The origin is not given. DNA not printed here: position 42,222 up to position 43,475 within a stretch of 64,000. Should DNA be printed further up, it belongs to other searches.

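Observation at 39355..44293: Radical SAM/Cys-rich (ArsS-like) cassette in an archaeon: two glycosyltransferases, DedA, an HdrD-like CCG Fe-S protein and a DsrE-like gene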

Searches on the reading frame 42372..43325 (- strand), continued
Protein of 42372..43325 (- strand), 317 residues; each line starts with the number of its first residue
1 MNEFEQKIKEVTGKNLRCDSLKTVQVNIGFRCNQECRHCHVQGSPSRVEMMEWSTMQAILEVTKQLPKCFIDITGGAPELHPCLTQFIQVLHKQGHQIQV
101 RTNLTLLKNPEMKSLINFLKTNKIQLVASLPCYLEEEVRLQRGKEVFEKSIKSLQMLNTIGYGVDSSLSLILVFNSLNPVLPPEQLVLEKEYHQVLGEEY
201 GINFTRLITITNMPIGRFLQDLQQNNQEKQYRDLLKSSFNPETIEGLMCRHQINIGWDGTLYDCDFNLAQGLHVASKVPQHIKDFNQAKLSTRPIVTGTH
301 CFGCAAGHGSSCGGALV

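Call 42: search_protein_families(library=ncbifam, proteins=[P0122, P0133, P0214, P0164, P0143, P0150, P0160], max_evalue=1e-8)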
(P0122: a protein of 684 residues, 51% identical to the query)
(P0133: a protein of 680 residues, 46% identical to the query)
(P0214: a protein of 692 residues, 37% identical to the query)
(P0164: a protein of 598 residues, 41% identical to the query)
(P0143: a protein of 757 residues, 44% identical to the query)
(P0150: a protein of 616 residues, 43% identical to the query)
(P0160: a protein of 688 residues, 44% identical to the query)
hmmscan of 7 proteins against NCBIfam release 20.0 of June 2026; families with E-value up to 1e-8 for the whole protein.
P0122 (684 aa): 18 families
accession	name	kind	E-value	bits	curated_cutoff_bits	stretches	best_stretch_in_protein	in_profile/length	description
TIGR04167.1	rSAM_SeCys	equivalog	4.2e-120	400.5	300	1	382-681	3-303/303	arsenosugar biosynthesis radical SAM (seleno)protein ArsS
NF008823.0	PRK11873.1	subfamily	3.7e-51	174.2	263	1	2-243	2-245/272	arsenite methyltransferase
NF040538.1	methyl_ArsM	equivalog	1.6e-44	152.5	500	2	141-284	167-305/356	arsinothricin biosynthesis methyltransferase ArsM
NF047649.1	MTase_UXPK_star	exception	2e-34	118.9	460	1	28-222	36-223/283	methyltransferase/UXPK-star double selenoprotein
NF041537.1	ArsM_AhpD_UU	exception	8e-34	116.9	510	1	3-229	9-229/345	arsenite methyltransferase/AhpD domain selenoprotein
NF038099.1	AsSugarArsM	exception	1.5e-33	116.3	400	1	30-314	20-302/321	arsenosugar biosynthesis arsenite methyltransferase ArsM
NF041536.1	ArsM_DUF2284_UU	exception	2.8e-32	111.7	575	1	3-230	9-230/459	arsenite methyltransferase/DUF2284 domain selenoprotein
NF045667.1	MTase_DVU1556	equivalog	3.6e-18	65.8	155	1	67-219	22-157/213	DVU_1556 family methyltransferase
NF040539.1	AST_met_ArsM_2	exception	1.1e-15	58.2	240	1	70-213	59-196/262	putative arsinothricin biosynthesis methyltransferase ArsM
TIGR02072.1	BioC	equivalog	4.6e-14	52.8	184.95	1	70-185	37-137/244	malonyl-ACP O-methyltransferase BioC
NF001244.0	PRK00216.1-5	equivalog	2.9e-13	49.7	216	1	69-183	50-156/236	bifunctional demethylmenaquinone methyltransferase/2-methoxy-6-polyprenyl-1,4-benzoquinol methylase UbiE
NF043040.1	corrin_prot_MT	hypoth_equivalog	3.3e-12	46.3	180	1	67-188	41-155/216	corrinoid protein-associated methyltransferase CpaM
TIGR01983.1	UbiG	equivalog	2.6e-11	43.3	102.95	1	64-183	46-154/228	bifunctional 2-polyprenyl-6-hydroxyphenol methylase/3-demethylubiquinol 3-O-methyltransferase UbiG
TIGR02752.1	MenG_heptapren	equivalog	3.2e-11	43.2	419.85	1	67-178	45-147/231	demethylmenaquinone methyltransferase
TIGR01934.1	MenG_MenH_UbiE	subfamily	3.3e-11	42.9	158.35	1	68-184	40-145/223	ubiquinone/menaquinone biosynthesis methyltransferase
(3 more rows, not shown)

P0133 (680 aa): 20 families
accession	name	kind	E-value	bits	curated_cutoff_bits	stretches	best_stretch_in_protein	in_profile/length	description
TIGR04167.1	rSAM_SeCys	equivalog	5.5e-125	416.6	300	1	20-321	3-303/303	arsenosugar biosynthesis radical SAM (seleno)protein ArsS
NF008823.0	PRK11873.1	subfamily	1e-59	202.3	263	1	335-571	4-241/272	arsenite methyltransferase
NF040538.1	methyl_ArsM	equivalog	1.2e-46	159.5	500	2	472-648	167-335/356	arsinothricin biosynthesis methyltransferase ArsM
NF038099.1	AsSugarArsM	exception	1.3e-34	119.8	400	1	355-643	16-301/321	arsenosugar biosynthesis arsenite methyltransferase ArsM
NF041536.1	ArsM_DUF2284_UU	exception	3.7e-33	114.6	575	1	372-560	48-229/459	arsenite methyltransferase/DUF2284 domain selenoprotein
NF041537.1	ArsM_AhpD_UU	exception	1.3e-32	113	510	1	372-560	48-229/345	arsenite methyltransferase/AhpD domain selenoprotein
NF047649.1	MTase_UXPK_star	exception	2.9e-31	108.5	460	1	371-553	48-223/283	methyltransferase/UXPK-star double selenoprotein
NF045667.1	MTase_DVU1556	equivalog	3.1e-20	72.6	155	1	398-552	22-159/213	DVU_1556 family methyltransferase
NF040539.1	AST_met_ArsM_2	exception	2.8e-17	63.4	240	1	399-559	57-211/262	putative arsinothricin biosynthesis methyltransferase ArsM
TIGR02072.1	BioC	equivalog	2.8e-13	50.2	184.95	1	400-516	36-137/244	malonyl-ACP O-methyltransferase BioC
NF001244.0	PRK00216.1-5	equivalog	7.7e-12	45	216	1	399-515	49-157/236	bifunctional demethylmenaquinone methyltransferase/2-methoxy-6-polyprenyl-1,4-benzoquinol methylase UbiE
NF043040.1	corrin_prot_MT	hypoth_equivalog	7.3e-11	41.9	180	1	398-515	41-151/216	corrinoid protein-associated methyltransferase CpaM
TIGR01983.1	UbiG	equivalog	2e-10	40.4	102.95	1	395-514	46-154/228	bifunctional 2-polyprenyl-6-hydroxyphenol methylase/3-demethylubiquinol 3-O-methyltransferase UbiG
TIGR01934.1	MenG_MenH_UbiE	subfamily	2.9e-10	39.8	158.35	1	398-515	39-145/223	ubiquinone/menaquinone biosynthesis methyltransferase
NF001199.0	PRK00164.2-1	equivalog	9.1e-10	38.2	231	1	16-107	4-96/308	GTP 3',8-cyclase MoaA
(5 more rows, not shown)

P0214 (692 aa): 16 families
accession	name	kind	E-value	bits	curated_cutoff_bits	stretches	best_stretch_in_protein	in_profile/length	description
TIGR04167.1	rSAM_SeCys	equivalog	6.4e-105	350.7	300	1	380-682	2-303/303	arsenosugar biosynthesis radical SAM (seleno)protein ArsS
NF008823.0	PRK11873.1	subfamily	1.5e-50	172.2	263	1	7-241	2-238/272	arsenite methyltransferase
NF040538.1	methyl_ArsM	equivalog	1.5e-39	136.2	500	2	14-142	3-128/356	arsinothricin biosynthesis methyltransferase ArsM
NF041537.1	ArsM_AhpD_UU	exception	1.6e-32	112.7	510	1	5-229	6-225/345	arsenite methyltransferase/AhpD domain selenoprotein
NF047649.1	MTase_UXPK_star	exception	1.3e-30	106.4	460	1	5-226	6-223/283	methyltransferase/UXPK-star double selenoprotein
NF041536.1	ArsM_DUF2284_UU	exception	5.3e-27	94.3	575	1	5-232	6-228/459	arsenite methyltransferase/DUF2284 domain selenoprotein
NF038099.1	AsSugarArsM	exception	2.8e-23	82.6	400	1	33-240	18-227/321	arsenosugar biosynthesis arsenite methyltransferase ArsM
NF045667.1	MTase_DVU1556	equivalog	6.2e-18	65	155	1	73-228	22-162/213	DVU_1556 family methyltransferase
NF040539.1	AST_met_ArsM_2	exception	2.4e-12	47.2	240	1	76-229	59-208/262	putative arsinothricin biosynthesis methyltransferase ArsM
NF001244.0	PRK00216.1-5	equivalog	3.8e-12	46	216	1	74-186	49-155/236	bifunctional demethylmenaquinone methyltransferase/2-methoxy-6-polyprenyl-1,4-benzoquinol methylase UbiE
NF043040.1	corrin_prot_MT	hypoth_equivalog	2.7e-11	43.3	180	1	73-187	41-150/216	corrinoid protein-associated methyltransferase CpaM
TIGR02072.1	BioC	equivalog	9.6e-11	41.9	184.95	1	74-187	35-135/244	malonyl-ACP O-methyltransferase BioC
TIGR01934.1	MenG_MenH_UbiE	subfamily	3.5e-10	39.6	158.35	1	73-186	39-143/223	ubiquinone/menaquinone biosynthesis methyltransferase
TIGR01983.1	UbiG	equivalog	3.8e-09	36.2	102.95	1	70-187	46-154/228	bifunctional 2-polyprenyl-6-hydroxyphenol methylase/3-demethylubiquinol 3-O-methyltransferase UbiG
TIGR04303.1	GeoRSP_rSAM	equivalog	8.5e-09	35.4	400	0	387-529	6-144/325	GeoRSP system radical SAM/SPASM protein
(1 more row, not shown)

P0164 (598 aa): 9 families
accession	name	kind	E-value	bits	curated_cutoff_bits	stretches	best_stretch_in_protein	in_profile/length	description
TIGR04167.1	rSAM_SeCys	equivalog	1e-111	373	300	1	16-312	2-299/303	arsenosugar biosynthesis radical SAM (seleno)protein ArsS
NF012164.0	AlbA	equivalog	1.2e-12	47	850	1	28-159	119-248/442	subtilosin maturase AlbA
NF050035.1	rSAM_WgK_link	exception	1.2e-11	44.3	650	1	23-159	10-144/367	radical SAM/SPASM peptide maturase WgkB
TIGR04317.1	W_rSAM_matur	equivalog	8.5e-11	41.6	380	1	28-161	10-139/349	tungsten cofactor oxidoreductase radical SAM maturase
TIGR03962.1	mycofact_rSAM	equivalog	6e-10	38.8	265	1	26-163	16-149/339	mycofactocin radical SAM maturase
TIGR02666.1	moaA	equivalog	2.1e-09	36.8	284.05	1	19-108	7-103/336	GTP 3',8-cyclase MoaA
NF045646.2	rSAM_Se_TrsS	equivalog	2.6e-09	36.2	490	1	27-104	91-169/441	radical SAM (seleno)protein TrsS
NF045574.1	sacti_mat_StsB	exception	4.1e-09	35.8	625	1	28-162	102-232/466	StsB family radical SAM/SPASM domain sactipeptide maturase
NF049973.1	radical_Rv1681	equivalog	4.4e-09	35.7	380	1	30-163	80-211/326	Rv1681 family radical SAM protein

P0143 (757 aa): 3 families
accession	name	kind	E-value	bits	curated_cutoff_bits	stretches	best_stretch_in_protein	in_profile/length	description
TIGR04167.1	rSAM_SeCys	equivalog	4.4e-127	423.5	300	1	430-730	3-303/303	arsenosugar biosynthesis radical SAM (seleno)protein ArsS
TIGR03962.1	mycofact_rSAM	equivalog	2.8e-11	43.2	265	1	437-575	14-149/339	mycofactocin radical SAM maturase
NF050035.1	rSAM_WgK_link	exception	1.3e-09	37.6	650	1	439-572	13-145/367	radical SAM/SPASM peptide maturase WgkB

P0150 (616 aa): 10 families
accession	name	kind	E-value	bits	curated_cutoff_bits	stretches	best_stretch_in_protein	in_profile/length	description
TIGR04167.1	rSAM_SeCys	equivalog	1.5e-123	411.9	300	1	319-613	5-302/303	arsenosugar biosynthesis radical SAM (seleno)protein ArsS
NF050035.1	rSAM_WgK_link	exception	9.1e-13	47.9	650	1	324-470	11-156/367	radical SAM/SPASM peptide maturase WgkB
TIGR02666.1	moaA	equivalog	3.6e-12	45.9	284.05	1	321-409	9-105/336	GTP 3',8-cyclase MoaA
TIGR02668.1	moaA_archaeal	equivalog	7.2e-12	44.9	325.25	1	320-409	8-99/303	GTP 3',8-cyclase MoaA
NF001199.0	PRK00164.2-1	equivalog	3.8e-11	42.7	231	1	320-411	10-103/308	GTP 3',8-cyclase MoaA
NF012164.0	AlbA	equivalog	5.8e-11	41.5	850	1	300-461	92-251/442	subtilosin maturase AlbA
NF049973.1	radical_Rv1681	equivalog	6.3e-11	41.8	380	1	331-464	81-213/326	Rv1681 family radical SAM protein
TIGR03962.1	mycofact_rSAM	equivalog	7.1e-11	41.9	265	1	324-462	14-149/339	mycofactocin radical SAM maturase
TIGR04251.1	SCM_rSAM_ScmF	equivalog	2.3e-09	37.1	400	1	320-475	2-157/353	SynChlorMet cassette radical SAM/SPASM protein ScmF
TIGR04082.1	rSAM_for_selen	equivalog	6.4e-09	35.1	350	1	296-485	174-357/516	thio(seleno)oxazole modification radical SAM maturase SbtM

P0160 (688 aa): 5 families
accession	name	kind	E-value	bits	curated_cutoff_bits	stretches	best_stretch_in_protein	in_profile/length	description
TIGR04167.1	rSAM_SeCys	equivalog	2.6e-117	391.4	300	1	370-673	6-303/303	arsenosugar biosynthesis radical SAM (seleno)protein ArsS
NF045574.1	sacti_mat_StsB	exception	2.2e-11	43.3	625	1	375-511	99-232/466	StsB family radical SAM/SPASM domain sactipeptide maturase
TIGR03962.1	mycofact_rSAM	equivalog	4.5e-11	42.5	265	1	371-511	11-148/339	mycofactocin radical SAM maturase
TIGR04317.1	W_rSAM_matur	equivalog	4.3e-09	35.9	380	1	371-510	3-139/349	tungsten cofactor oxidoreductase radical SAM maturase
NF049973.1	radical_Rv1681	equivalog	7.8e-09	34.9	380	0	381-512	81-211/326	Rv1681 family radical SAM protein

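Call 44: find_related_loci(query=A1, collection=metagenome_contigs, flank=10000)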
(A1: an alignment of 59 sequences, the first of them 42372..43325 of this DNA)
Query A1 (317 aa) in metagenome_contigs; peptide patterns used: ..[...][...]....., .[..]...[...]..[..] (x = any residue, [..] = any of these).
600 stretches matched a pattern (row limit reached: there are more); 597 encode a relative of the query (tblastn E <= 1e-3); the best 80 are kept; 80 distinct loci.
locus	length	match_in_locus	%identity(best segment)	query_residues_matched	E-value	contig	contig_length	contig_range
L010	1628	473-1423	56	1-317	1e-133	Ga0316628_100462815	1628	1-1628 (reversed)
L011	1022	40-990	54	1-317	5e-136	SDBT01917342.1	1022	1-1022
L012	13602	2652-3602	54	1-317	3e-117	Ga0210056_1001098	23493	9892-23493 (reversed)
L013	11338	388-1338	52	1-317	3e-114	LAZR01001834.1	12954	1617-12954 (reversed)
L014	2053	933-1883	50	1-317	1e-118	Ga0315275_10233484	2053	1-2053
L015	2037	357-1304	51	2-317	2e-118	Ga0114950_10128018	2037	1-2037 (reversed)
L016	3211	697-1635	52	1-316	3e-113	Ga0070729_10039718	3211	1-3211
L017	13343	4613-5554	50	1-317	9e-110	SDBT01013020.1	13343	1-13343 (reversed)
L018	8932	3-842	57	38-317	3e-109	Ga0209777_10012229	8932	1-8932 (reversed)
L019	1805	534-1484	51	1-317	1e-115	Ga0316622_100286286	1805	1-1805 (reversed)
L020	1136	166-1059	52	20-317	5e-118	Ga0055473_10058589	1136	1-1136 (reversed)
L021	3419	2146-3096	50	2-317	7e-110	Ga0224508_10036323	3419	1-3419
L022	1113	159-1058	50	16-316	9e-105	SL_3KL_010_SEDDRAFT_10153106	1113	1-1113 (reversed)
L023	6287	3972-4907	49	4-317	2e-96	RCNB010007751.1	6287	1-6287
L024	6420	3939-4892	47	1-317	1e-95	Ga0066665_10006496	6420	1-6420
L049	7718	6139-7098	46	1-317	5e-88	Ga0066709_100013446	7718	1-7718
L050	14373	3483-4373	45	16-317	4e-88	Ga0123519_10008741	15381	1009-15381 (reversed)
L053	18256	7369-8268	46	21-317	6e-88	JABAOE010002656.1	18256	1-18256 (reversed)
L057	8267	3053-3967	46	16-317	2e-87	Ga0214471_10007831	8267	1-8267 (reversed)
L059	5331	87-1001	46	16-317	1e-87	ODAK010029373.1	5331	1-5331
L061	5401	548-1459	46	16-316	4e-87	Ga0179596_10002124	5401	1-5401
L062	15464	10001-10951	44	3-317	4e-87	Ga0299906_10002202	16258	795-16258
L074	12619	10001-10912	45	16-316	4e-86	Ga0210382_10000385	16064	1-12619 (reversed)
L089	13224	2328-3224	45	21-316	3e-85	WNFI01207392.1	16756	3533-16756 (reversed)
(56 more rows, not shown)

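Call 68: search_protein_families(library=ncbifam, proteins=[L012:66-800:+, L012:849-1265:+, L012:1321-2574:+, L012:3673-4449:+, L012:4352-5995:+, L012:6418-7668:-, L012:7845-9020:+, L012:9362-10465:+, L012:10462-11109:+, L012:11434-12375:+], max_evalue=0.000001)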
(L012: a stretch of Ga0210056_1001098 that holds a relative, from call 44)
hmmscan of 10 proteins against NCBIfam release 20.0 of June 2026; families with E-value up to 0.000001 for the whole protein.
L012:66-800:+ (244 aa): 0 families

L012:849-1265:+ (138 aa): 0 families

L012:1321-2574:+ (417 aa): 15 families
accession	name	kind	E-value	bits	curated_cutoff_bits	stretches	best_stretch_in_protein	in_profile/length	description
NF040538.1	methyl_ArsM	equivalog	8.1e-94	314.7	500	1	53-349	26-322/356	arsinothricin biosynthesis methyltransferase ArsM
NF008823.0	PRK11873.1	subfamily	5e-48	163.9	263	2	194-288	142-234/272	arsenite methyltransferase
NF038099.1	AsSugarArsM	exception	2.1e-32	112.6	400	1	194-353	130-298/321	arsenosugar biosynthesis arsenite methyltransferase ArsM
NF041537.1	ArsM_AhpD_UU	exception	9.7e-29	100.2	510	2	191-285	138-230/345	arsenite methyltransferase/AhpD domain selenoprotein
NF041536.1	ArsM_DUF2284_UU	exception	1.2e-22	79.9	575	2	59-156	45-140/459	arsenite methyltransferase/DUF2284 domain selenoprotein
NF047649.1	MTase_UXPK_star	exception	5.3e-22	78.2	460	2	59-153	46-138/283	methyltransferase/UXPK-star double selenoprotein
NF040539.1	AST_met_ArsM_2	exception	2e-16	60.6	240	1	196-283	126-211/262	putative arsinothricin biosynthesis methyltransferase ArsM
NF045667.1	MTase_DVU1556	equivalog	6.4e-16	58.4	155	1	182-277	68-160/213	DVU_1556 family methyltransferase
NF052510.1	methyltran_MpqE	exception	6.9e-12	45.2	335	1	86-187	44-142/234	methyl-plastoquinone biosynthesis methyltransferase MpqE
NF001244.0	PRK00216.1-5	equivalog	1.3e-11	44.2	216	1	87-159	47-116/236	bifunctional demethylmenaquinone methyltransferase/2-methoxy-6-polyprenyl-1,4-benzoquinol methylase UbiE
NF043040.1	corrin_prot_MT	hypoth_equivalog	1.4e-11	44.2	180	0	193-244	105-156/216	corrinoid protein-associated methyltransferase CpaM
NF001240.0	PRK00216.1-1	equivalog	7.2e-11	41.6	378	1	84-154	59-126/251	bifunctional demethylmenaquinone methyltransferase/2-methoxy-6-polyprenyl-1,4-benzoquinol methylase UbiE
TIGR01934.1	MenG_MenH_UbiE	subfamily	9.3e-09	34.9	158.35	0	86-158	37-103/223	ubiquinone/menaquinone biosynthesis methyltransferase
TIGR02752.1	MenG_heptapren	equivalog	3.6e-07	30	419.85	0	86-137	43-94/231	demethylmenaquinone methyltransferase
NF001243.0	PRK00216.1-4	equivalog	7.8e-07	28.7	235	0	86-136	45-95/237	demethylmenaquinone methyltransferase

L012:3673-4449:+ (258 aa): 0 families

L012:4352-5995:+ (547 aa): 48 families (the best 25 are shown)
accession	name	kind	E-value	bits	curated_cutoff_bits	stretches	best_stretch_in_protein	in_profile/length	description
NF004991.0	PRK06370.1-3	subfamily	3.4e-256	850.7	620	1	42-546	3-508/509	FAD-containing oxidoreductase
TIGR02053.1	MerA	equivalog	3.5e-120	402.1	454.45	1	75-520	1-448/465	mercury(II) reductase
TIGR01350.1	lipoamide_DH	equivalog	6.9e-113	377.8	408.8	1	75-520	2-449/461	dihydrolipoyl dehydrogenase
NF004992.0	PRK06370.1-4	equivalog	1.9e-101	339.8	629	1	74-518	4-448/459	FAD-containing oxidoreductase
NF004947.0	PRK06292.2-5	equivalog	3.7e-94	316.3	592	1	74-520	3-453/474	dihydrolipoyl dehydrogenase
NF010311.1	PRK13748.1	subfamily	1.2e-88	298.4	600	1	72-527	95-550/560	mercury(II) reductase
NF004990.0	PRK06370.1-1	equivalog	1.3e-84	284.5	842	1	74-518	4-448/459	FAD-containing oxidoreductase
NF004776.0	PRK06116.1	equivalog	1.1e-80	271.8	480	1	74-517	4-445/450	glutathione-disulfide reductase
NF040477.1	chlor_oxi_RclA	equivalog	6.4e-80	269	740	1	74-519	3-434/441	reactive chlorine resistance oxidoreductase RclA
NF004939.0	PRK06292.1-1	equivalog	1.1e-78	265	435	1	75-519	6-452/476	dihydrolipoyl dehydrogenase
NF004945.0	PRK06292.2-3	equivalog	4.7e-77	259.8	494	1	74-518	3-445/457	dihydrolipoyl dehydrogenase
NF004946.0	PRK06292.2-4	subfamily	6.6e-77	259.3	634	1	74-520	3-465/487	dihydrolipoyl dehydrogenase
NF005883.0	PRK07845.1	equivalog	7.6e-77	259.2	479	1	76-521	4-455/466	NAD(P)H-quinone dehydrogenase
NF005884.0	PRK07846.1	equivalog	1.1e-76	258.3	501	1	74-507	3-432/454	mycothione reductase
NF003585.0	PRK05249.1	equivalog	1.6e-76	257.8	465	1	74-521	6-453/464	Si-specific NAD(P)(+) transhydrogenase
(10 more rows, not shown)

L012:6418-7668:- (416 aa): 2 families
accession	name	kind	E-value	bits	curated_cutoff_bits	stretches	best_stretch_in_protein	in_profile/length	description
NF001987.0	PRK00782.1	equivalog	1.3e-31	109.9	295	1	123-416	2-265/267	MEMO1 family protein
TIGR04336.1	AmmeMemoSam_B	hypoth_equivalog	9.8e-31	107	26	1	124-416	1-270/270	AmmeMemoRadiSam system protein B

L012:7845-9020:+ (391 aa): 2 families
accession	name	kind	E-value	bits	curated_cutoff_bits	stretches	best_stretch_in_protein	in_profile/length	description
TIGR00299.2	nickel_LarC1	equivalog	1.6e-64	216.6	90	1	71-235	1-165/165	nickel pincer cofactor biosynthesis protein LarC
NF052512.1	nickel_LarC2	equivalog_domain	1.4e-46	157.4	50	1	249-365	2-118/118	nickel pincer cofactor biosynthesis protein LarC2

L012:9362-10465:+ (367 aa): 6 families
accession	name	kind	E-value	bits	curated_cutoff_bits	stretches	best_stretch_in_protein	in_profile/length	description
NF053512.1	nitric_RR_NosR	exception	7.5e-42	143.8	400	1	181-363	169-352/422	response regulator c-di-GMP phosphodiesterase, NosR family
NF008468.0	PRK11360.1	equivalog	8.2e-20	70.7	646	1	60-185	266-390/616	two-component system sensor histidine kinase AtoS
TIGR00229.1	sensory_box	domain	1.5e-14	54.2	22.9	1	62-179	5-123/126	PAS domain S-box protein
NF046044.1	PnpS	equivalog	5.1e-12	45.5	400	1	48-174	41-162/390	two-component system histidine kinase PnpS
NF041552.1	TF_PrdR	equivalog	2.7e-10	39.2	795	1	55-213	127-278/577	sigma-54 dependent transcriptional regulator PrdR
NF045911.1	TCSHisKinNblS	equivalog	7.9e-07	27.8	1000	0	58-190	262-392/621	two-component system sensor histidine kinase NblS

L012:10462-11109:+ (215 aa): 5 families
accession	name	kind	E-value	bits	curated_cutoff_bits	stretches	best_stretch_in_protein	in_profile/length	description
NF010494.0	PRK13913.1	equivalog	9.9e-33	113.9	192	1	21-176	22-177/220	3-methyladenine DNA glycosylase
NF053634.1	MonDNAglycDR2438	equivalog_domain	6.6e-19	68.3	400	1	14-213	3-201/219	monofunctional DNA glycosylase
TIGR01083.1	nth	equivalog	1.6e-18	67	211.7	1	29-207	25-192/192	endonuclease III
TIGR01084.1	mutY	equivalog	6.5e-11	42.3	286.5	1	111-213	98-203/277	A/G-specific adenine glycosylase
NF007978.0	PRK10702.1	equivalog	8.2e-08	32.1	405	1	29-210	27-197/211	endonuclease III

L012:11434-12375:+ (313 aa): 13 families
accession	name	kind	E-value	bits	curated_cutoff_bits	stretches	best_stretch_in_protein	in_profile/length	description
NF052530.1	Heli_ShapePgp3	exception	1.7e-32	112.6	300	1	179-312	132-265/270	peptidoglycan metallopeptidase Pgp3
NF008652.0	PRK11649.1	equivalog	1.5e-27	96.4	341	1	200-308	298-407/439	murein DD-endopeptidase MepM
NF053825.1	PdgNdpepShyA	equivalog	2.2e-27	95.8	700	1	198-309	279-391/425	peptidoglycan DD-endopeptidase ShyA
NF053824.1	PdgNdpepShyC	equivalog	1.8e-23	83.2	700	1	196-307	277-389/429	peptidoglycan DD-endopeptidase ShyC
NF041208.1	celldiv_DipM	equivalog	8e-22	78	740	1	189-311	299-417/419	cell division endopeptidase DipM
NF052336.1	PdgHdaseHSB100310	equivalog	1.4e-21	77.2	500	1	188-304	35-147/316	peptidoglycan hydrolase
NF052529.1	PG_M23_Pgp6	exception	2.1e-19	69.5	600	1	212-310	333-431/452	peptidoglycan metallopeptidase Pgp6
NF008644.1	PRK11637.1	equivalog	1e-18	67.5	270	1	188-310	264-382/385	murein hydrolase activator EnvC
NF053738.1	S2SprSpoIIQBc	equivalog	3.2e-17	62.9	250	1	213-311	121-223/232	stage II sporulation protein SpoIIQ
NF040883.1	amid_act_ActS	equivalog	4.1e-16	59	375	1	189-311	118-233/242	amidase activator ActS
NF050804.1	CellDivDipMCaul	equivalog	8.6e-16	57.8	900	1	189-298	508-613/634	cell division endopeptidase DipM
NF008123.1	PRK10871.1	equivalog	3.2e-15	56.4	311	1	185-311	236-362/365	murein hydrolase activator NlpD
NF004799.0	PRK06148.1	subfamily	1.3e-09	36.6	1128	1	209-301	436-540/1015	hypothetical protein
